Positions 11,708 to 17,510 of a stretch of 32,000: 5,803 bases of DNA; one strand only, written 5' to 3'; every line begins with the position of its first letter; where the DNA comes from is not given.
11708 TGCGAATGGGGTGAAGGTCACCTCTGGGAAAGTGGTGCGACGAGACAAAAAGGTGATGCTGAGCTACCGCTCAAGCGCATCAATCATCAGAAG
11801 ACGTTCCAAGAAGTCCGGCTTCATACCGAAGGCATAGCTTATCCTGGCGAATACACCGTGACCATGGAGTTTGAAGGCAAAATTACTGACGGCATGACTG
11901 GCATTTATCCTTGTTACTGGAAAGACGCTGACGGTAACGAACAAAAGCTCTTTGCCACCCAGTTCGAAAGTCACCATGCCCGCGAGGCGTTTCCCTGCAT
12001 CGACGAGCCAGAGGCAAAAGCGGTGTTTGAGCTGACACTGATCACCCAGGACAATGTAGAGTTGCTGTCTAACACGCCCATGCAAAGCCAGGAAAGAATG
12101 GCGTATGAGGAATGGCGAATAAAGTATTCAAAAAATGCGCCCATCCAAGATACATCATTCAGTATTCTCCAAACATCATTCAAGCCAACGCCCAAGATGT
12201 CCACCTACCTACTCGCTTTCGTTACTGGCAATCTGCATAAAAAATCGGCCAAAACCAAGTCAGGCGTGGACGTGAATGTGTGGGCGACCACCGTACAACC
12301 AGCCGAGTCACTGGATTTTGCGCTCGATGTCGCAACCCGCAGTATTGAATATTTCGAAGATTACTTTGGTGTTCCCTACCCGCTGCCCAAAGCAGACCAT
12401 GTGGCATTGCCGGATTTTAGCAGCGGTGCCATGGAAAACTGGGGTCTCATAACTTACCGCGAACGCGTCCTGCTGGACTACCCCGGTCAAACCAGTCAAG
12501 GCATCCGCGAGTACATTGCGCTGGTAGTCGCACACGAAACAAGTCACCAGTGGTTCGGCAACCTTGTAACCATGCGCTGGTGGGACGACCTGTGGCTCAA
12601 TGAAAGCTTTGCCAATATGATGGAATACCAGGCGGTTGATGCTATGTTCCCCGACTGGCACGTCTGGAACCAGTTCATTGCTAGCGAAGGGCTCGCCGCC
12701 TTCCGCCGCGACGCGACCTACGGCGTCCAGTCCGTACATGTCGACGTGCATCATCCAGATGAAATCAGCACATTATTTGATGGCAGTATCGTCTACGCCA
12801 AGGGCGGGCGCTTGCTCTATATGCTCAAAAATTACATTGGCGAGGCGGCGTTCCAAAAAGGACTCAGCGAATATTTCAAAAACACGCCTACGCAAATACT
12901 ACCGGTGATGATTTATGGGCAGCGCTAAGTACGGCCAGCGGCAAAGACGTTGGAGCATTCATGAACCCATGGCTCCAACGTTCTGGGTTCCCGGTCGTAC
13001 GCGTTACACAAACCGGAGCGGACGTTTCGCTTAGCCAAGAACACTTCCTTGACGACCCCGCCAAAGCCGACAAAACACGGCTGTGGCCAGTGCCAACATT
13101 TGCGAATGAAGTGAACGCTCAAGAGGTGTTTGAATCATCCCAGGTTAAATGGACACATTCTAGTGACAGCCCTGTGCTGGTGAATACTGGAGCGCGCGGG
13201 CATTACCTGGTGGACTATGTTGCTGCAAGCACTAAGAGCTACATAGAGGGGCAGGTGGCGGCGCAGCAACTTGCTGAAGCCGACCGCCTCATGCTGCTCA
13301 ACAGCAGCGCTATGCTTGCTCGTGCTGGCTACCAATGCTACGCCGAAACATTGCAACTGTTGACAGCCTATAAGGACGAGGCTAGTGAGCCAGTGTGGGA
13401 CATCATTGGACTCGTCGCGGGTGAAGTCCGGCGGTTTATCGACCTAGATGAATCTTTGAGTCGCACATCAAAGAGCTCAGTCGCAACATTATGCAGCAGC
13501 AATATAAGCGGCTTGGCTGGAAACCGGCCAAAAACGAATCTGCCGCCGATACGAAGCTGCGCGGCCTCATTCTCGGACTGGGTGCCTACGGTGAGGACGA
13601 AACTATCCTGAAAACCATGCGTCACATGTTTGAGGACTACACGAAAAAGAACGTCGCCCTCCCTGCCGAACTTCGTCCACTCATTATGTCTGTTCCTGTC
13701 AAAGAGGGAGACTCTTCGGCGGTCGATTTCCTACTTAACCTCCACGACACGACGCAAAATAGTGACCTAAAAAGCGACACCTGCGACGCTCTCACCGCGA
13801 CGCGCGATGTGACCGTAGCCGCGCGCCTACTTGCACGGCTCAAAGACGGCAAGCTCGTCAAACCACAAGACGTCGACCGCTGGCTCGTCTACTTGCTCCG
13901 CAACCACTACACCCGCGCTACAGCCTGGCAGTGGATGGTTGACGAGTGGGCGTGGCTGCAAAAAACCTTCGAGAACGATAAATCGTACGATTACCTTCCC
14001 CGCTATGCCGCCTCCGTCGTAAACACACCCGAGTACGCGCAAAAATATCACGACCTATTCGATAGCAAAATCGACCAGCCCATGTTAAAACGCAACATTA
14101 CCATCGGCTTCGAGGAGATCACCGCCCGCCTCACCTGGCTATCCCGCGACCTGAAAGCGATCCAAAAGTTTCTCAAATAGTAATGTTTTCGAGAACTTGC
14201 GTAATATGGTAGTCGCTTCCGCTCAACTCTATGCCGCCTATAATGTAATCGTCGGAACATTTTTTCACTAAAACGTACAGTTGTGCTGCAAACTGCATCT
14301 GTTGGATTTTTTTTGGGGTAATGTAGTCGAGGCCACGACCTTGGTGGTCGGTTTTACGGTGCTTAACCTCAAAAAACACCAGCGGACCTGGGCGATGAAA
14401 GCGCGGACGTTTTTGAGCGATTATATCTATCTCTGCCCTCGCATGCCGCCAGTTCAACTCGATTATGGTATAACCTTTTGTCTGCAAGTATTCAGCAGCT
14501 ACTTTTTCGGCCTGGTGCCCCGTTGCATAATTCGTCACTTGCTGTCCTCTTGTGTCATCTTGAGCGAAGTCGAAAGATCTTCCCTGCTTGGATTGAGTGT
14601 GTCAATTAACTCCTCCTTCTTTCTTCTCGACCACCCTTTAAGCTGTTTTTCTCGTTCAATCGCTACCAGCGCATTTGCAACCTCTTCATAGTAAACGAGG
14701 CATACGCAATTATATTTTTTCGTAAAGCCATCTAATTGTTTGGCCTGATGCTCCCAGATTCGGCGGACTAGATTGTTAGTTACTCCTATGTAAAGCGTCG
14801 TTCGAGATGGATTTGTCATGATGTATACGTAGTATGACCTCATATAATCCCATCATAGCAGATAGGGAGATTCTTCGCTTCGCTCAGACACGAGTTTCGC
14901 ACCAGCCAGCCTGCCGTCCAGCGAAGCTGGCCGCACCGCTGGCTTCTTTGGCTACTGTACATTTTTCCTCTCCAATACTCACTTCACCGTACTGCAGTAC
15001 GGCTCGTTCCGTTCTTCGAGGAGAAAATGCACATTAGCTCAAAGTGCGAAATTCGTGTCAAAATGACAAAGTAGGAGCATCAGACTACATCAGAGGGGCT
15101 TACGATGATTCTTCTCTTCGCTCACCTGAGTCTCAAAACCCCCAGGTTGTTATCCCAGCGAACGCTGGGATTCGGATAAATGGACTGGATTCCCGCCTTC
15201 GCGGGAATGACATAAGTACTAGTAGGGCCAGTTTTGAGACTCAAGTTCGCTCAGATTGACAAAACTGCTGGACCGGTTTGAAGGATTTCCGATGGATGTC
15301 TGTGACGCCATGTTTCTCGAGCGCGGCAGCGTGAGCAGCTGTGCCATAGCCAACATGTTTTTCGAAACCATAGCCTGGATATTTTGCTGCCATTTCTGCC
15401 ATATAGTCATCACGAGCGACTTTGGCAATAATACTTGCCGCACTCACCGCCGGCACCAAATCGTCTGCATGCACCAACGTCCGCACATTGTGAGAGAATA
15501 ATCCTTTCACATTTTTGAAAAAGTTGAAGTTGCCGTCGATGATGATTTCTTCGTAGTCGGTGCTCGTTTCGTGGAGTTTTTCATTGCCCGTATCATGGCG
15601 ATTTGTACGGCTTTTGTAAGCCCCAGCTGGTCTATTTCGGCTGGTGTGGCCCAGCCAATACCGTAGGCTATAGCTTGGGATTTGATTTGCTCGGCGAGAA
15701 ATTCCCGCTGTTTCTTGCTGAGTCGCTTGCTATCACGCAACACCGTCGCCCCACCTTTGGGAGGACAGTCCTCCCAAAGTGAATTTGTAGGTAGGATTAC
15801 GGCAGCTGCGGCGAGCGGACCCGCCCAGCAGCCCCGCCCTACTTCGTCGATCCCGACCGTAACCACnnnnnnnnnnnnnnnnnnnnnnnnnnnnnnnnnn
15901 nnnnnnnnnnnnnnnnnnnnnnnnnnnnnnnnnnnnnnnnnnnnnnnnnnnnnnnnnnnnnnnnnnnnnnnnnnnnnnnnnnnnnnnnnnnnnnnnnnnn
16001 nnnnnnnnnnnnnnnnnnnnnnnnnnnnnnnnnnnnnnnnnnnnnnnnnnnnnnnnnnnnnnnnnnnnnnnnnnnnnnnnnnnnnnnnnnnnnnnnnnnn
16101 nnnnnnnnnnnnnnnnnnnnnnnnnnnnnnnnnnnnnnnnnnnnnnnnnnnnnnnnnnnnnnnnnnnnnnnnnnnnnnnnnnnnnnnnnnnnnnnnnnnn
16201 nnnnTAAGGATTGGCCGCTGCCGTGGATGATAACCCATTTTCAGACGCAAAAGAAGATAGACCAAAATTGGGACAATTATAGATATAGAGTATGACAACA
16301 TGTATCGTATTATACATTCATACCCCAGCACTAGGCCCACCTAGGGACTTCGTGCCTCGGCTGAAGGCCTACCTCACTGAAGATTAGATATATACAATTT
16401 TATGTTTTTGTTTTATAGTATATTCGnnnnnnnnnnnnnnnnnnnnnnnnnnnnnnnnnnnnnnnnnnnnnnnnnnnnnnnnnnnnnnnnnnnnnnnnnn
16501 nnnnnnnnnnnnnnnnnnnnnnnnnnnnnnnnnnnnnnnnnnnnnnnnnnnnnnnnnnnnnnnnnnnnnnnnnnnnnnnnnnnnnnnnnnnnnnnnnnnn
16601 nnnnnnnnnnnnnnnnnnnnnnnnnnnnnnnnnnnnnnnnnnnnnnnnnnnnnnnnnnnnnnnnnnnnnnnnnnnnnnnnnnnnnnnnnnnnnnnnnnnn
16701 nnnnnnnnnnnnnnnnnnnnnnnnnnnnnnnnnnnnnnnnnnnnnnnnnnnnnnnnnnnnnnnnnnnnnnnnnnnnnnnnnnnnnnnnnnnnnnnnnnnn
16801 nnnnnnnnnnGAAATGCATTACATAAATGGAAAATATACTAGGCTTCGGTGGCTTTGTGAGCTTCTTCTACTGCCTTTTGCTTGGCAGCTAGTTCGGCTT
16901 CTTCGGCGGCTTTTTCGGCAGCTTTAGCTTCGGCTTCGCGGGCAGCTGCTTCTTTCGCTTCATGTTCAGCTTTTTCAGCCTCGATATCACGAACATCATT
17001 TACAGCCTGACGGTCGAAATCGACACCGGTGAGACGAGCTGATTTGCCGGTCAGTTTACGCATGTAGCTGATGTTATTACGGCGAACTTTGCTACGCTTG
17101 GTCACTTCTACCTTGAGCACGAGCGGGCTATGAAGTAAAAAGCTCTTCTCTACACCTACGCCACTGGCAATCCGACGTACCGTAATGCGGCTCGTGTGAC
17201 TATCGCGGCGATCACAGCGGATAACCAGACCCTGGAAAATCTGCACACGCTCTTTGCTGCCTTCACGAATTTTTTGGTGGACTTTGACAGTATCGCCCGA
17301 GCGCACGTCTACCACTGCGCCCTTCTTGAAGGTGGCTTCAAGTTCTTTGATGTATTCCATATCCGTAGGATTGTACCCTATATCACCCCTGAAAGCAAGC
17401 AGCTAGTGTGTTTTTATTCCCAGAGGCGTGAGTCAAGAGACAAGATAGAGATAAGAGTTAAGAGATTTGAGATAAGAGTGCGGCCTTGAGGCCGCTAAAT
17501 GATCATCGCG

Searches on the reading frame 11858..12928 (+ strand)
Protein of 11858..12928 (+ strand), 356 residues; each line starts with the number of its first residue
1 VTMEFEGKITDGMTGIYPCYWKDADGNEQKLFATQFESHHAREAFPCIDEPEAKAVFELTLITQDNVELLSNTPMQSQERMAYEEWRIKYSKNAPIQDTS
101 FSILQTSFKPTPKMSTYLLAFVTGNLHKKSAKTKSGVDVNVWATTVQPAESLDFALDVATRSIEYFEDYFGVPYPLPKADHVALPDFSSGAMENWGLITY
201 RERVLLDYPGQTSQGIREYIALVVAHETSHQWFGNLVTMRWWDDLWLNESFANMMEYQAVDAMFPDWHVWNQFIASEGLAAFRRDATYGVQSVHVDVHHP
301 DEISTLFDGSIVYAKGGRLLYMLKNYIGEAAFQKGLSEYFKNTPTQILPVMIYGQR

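Call 34: search_protein_families(library=pfam, proteins=[window:11858-12928:+], max_evalue=0.0001)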
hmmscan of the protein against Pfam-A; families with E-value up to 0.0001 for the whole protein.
window:11858-12928:+ (356 aa): 2 families
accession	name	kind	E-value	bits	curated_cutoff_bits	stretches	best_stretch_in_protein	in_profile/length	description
PF01433.26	Peptidase_M1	-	1.7e-72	244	27.7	1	154-342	1-188/218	Peptidase family M1 domain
PF17900.6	Peptidase_M1_N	-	4.9e-27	95.7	25.8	1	1-90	88-176/186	Peptidase M1 N-terminal domain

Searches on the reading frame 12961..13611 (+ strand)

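Call 34: search_protein_families(library=pfam, proteins=[window:12961-13611:+], max_evalue=0.0001)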
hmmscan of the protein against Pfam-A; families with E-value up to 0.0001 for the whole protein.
window:12961-13611:+ (216 aa): 1 family
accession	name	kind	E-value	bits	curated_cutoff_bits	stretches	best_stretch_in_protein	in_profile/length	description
PF11838.14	ERAP1_C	-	1.1e-12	48.5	38.2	1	72-180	2-109/318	ERAP1-like C-terminal domain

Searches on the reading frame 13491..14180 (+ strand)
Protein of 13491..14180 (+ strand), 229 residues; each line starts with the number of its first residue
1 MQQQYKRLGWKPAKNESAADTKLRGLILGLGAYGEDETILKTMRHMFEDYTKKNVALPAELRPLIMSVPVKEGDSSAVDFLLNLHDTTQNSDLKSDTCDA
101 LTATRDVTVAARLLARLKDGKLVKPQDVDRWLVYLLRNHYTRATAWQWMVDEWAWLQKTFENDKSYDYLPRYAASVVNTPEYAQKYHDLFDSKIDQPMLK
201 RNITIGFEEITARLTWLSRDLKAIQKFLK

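Call 34: search_protein_families(library=pfam, proteins=[window:13491-14180:+], max_evalue=0.0001)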
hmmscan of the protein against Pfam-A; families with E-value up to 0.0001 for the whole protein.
window:13491-14180:+ (229 aa): 1 family
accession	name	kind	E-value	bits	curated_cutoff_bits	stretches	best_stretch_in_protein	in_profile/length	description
PF11838.14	ERAP1_C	-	1.1e-33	117.5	38.2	1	3-211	109-317/318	ERAP1-like C-terminal domain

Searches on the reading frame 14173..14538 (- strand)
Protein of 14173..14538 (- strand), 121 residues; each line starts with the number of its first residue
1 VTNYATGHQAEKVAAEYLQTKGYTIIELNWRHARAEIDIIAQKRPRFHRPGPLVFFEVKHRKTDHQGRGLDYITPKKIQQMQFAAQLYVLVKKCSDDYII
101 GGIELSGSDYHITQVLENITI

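Call 34: search_protein_families(library=pfam, proteins=[window:14173-14538:-], max_evalue=0.0001)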
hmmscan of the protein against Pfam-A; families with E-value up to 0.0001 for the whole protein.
window:14173-14538:- (121 aa): 2 families
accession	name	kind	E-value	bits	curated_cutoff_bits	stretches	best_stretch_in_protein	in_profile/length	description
PF02021.23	UPF0102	-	1.2e-21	77.3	23.6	1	10-90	1-71/80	Uncharacterised protein family UPF0102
PF04471.18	Mrr_cat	-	5.5e-05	23.7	21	1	6-86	5-74/115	Restriction endonuclease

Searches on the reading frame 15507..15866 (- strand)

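Call 35: search_protein_families(library=pfam, proteins=[window:15507-15866:-], max_evalue=0.0001)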
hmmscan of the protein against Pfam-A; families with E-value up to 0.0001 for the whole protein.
window:15507-15866:- (119 aa): 1 family
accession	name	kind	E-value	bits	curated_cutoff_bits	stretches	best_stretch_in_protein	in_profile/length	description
PF01351.25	RNase_HII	-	8.6e-18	65.4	25.8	1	4-99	1-96/199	Ribonuclease HII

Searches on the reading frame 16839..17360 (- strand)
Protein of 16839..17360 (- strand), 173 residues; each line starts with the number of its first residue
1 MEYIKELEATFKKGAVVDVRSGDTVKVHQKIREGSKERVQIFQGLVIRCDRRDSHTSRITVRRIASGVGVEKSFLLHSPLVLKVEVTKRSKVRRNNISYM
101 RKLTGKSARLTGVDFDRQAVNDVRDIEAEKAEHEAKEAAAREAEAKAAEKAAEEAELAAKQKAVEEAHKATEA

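Call 13: search_protein_families(library=pfam, proteins=[window:16839-17360:-], max_evalue=0.01)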
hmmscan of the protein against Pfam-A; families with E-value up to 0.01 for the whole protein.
window:16839-17360:- (173 aa): 1 family
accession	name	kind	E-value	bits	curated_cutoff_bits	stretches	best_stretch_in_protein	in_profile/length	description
PF01245.26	Ribosomal_L19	-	9e-34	116.2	22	1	3-110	2-108/111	Ribosomal protein L19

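Call 26: find_homologous_proteins(query=window:16839-17360:-, max_evalue=1e-20)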
Query window:16839-17360:- (173 aa): 8000 proteins with E <= 1e-20 among 8000 candidates; the best 120 are listed.
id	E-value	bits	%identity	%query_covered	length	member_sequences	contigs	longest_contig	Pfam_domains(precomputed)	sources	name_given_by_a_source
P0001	3.2e-90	318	93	100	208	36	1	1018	PF01245.27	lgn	-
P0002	1.1e-89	316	90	100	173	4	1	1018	PF01245.27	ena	-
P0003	1.9e-88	312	91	100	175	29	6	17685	PF01245.27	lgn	-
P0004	4.1e-87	308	91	100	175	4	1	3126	PF01245.27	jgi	jgi:large subunit ribosomal protein L19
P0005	1.3e-86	306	90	99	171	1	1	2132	PF01245.27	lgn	-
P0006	1.6e-86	306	89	98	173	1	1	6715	PF01245.27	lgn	-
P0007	2.2e-86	305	92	72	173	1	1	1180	PF01245.27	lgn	-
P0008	5.0e-86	304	88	99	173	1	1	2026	PF01245.27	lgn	-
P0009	3.4e-85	301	88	100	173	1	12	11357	PF01245.27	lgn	-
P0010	3.7e-85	301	88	99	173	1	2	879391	PF01245.27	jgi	jgi:large subunit ribosomal protein L19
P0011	4.4e-85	301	90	72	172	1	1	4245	PF01245.27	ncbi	-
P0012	4.4e-85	301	88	100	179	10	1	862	PF01245.27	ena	-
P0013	5.5e-85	301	87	99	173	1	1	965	PF01245.27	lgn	-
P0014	6.2e-85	300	93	73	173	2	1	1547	PF01245.27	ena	-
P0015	6.8e-85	300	88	99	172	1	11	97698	PF01245.27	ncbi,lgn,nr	ncbi:MAG: large subunit ribosomal protein [Patescibacteria group bacterium]|nr:50S ribosomal protein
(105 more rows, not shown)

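Call 27: find_encoding_contigs(protein=P0003, flank=10000, max_places=4)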
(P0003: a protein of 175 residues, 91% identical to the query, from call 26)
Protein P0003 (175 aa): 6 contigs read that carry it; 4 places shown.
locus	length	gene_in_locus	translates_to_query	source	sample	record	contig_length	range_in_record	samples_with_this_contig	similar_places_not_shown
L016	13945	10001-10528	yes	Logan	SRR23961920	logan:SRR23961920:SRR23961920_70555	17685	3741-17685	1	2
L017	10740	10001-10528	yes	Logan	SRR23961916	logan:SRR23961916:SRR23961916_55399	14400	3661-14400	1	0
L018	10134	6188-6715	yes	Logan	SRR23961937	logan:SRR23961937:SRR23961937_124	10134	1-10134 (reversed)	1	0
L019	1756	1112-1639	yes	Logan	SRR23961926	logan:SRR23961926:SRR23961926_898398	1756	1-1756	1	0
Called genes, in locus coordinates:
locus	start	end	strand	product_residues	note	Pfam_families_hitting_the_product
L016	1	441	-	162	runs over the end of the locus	-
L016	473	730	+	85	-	-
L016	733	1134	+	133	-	PF12732:YtxH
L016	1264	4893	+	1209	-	PF02811:PHP, PF07733:DNA_pol3_alpha, PF17657:DNA_pol3_finger, PF14579:HHH_6, PF01336:tRNA_anti-codon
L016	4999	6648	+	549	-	-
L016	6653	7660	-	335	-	PF00188:CAP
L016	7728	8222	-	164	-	PF00588:SpoU_methylase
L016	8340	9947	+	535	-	PF00437:T2SSE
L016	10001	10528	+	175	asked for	PF01245:Ribosomal_L19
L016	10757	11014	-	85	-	-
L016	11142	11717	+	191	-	PF01351:RNase_HII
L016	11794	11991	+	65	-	-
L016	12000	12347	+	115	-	PF02021:UPF0102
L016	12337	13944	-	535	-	?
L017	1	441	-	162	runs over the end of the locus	-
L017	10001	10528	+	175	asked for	PF01245:Ribosomal_L19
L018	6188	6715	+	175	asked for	PF01245:Ribosomal_L19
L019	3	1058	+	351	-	?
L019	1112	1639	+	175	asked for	PF01245:Ribosomal_L19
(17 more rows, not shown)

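Call 28: find_encoding_contigs(protein=P0010, flank=10000, max_places=3)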
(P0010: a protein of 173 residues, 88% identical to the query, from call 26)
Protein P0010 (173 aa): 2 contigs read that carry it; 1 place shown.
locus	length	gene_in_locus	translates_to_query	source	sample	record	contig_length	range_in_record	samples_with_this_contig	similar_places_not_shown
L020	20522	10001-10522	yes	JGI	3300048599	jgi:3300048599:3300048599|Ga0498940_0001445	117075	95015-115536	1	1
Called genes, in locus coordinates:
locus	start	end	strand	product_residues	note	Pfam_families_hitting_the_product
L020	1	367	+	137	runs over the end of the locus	PF12732:YtxH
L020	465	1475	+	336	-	-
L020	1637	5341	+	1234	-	PF02811:PHP, PF07733:DNA_pol3_alpha, PF17657:DNA_pol3_finger, PF14579:HHH_6, PF01336:tRNA_anti-codon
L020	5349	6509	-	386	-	PF00188:CAP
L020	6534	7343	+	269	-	PF13350:Y_phosphatase3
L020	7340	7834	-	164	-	PF00588:SpoU_methylase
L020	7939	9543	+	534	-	PF13401:AAA_22 (faint), PF13191:AAA_16 (faint), PF00437:T2SSE, PF13604:AAA_30 (weak)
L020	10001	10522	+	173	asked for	PF01245:Ribosomal_L19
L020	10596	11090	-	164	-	-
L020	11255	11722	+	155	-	PF09997:DUF2238 (weak)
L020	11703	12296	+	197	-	PF01351:RNase_HII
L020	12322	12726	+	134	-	-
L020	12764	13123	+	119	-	PF02021:UPF0102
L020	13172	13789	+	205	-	-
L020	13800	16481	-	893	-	PF17900:Peptidase_M1_N, PF01433:Peptidase_M1, PF11838:ERAP1_C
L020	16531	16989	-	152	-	-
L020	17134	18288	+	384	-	PF08529:NusA_N, PF13184:KH_NusA_1st, PF07650:KH_2 (weak), PF26594:KH_NusA_2nd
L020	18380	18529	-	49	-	-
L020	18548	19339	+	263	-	-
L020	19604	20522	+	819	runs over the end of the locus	?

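Call 29: find_encoding_contigs(protein=P0015, flank=10000, max_places=3)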
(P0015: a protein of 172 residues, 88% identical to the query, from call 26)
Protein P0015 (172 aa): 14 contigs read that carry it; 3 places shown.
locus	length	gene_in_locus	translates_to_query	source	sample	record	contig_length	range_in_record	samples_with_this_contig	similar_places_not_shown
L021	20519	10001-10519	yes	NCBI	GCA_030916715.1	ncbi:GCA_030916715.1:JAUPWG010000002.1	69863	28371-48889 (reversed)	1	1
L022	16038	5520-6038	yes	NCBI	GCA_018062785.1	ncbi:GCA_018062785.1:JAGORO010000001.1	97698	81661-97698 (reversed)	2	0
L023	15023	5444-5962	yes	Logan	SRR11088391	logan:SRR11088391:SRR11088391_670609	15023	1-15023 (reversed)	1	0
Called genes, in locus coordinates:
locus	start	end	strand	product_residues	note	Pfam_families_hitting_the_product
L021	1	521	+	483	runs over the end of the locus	PF02934:GatB_N, PF02637:GatB_Yqey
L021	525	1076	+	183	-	PF00293:NUDIX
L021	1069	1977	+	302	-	PF00483:NTP_transferase, PF12804:NTP_transf_3 (weak)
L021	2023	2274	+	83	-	-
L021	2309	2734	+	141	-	PF12732:YtxH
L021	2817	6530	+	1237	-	PF02811:PHP, PF07733:DNA_pol3_alpha, PF17657:DNA_pol3_finger, PF14579:HHH_6, PF01336:tRNA_anti-codon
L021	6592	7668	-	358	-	PF00188:CAP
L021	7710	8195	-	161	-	PF00588:SpoU_methylase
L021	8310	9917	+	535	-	PF00437:T2SSE, PF13604:AAA_30 (weak)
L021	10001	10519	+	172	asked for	PF01245:Ribosomal_L19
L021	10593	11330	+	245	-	PF00561:Abhydrolase_1, PF12146:Hydrolase_4, PF12697:Abhydrolase_6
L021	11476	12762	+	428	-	PF08245:Mur_ligase_M, PF02875:Mur_ligase_C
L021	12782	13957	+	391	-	PF01820:Dala_Dala_lig_N, PF02222:ATP-grasp (faint), PF07478:Dala_Dala_lig_C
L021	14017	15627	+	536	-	-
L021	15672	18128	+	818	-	PF00133:tRNA-synt_1, PF01406:tRNA-synt_1e (faint), PF09334:tRNA-synt_1g, PF13603:tRNA-synt_1_2, PF00133:tRNA-synt_1, PF09334:tRNA-synt_1g (weak), PF08264:Anticodon_1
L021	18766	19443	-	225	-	-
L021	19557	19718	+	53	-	-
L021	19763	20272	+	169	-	PF01029:NusB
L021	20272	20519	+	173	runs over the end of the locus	PF00293:NUDIX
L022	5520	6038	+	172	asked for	PF01245:Ribosomal_L19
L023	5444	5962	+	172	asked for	PF01245:Ribosomal_L19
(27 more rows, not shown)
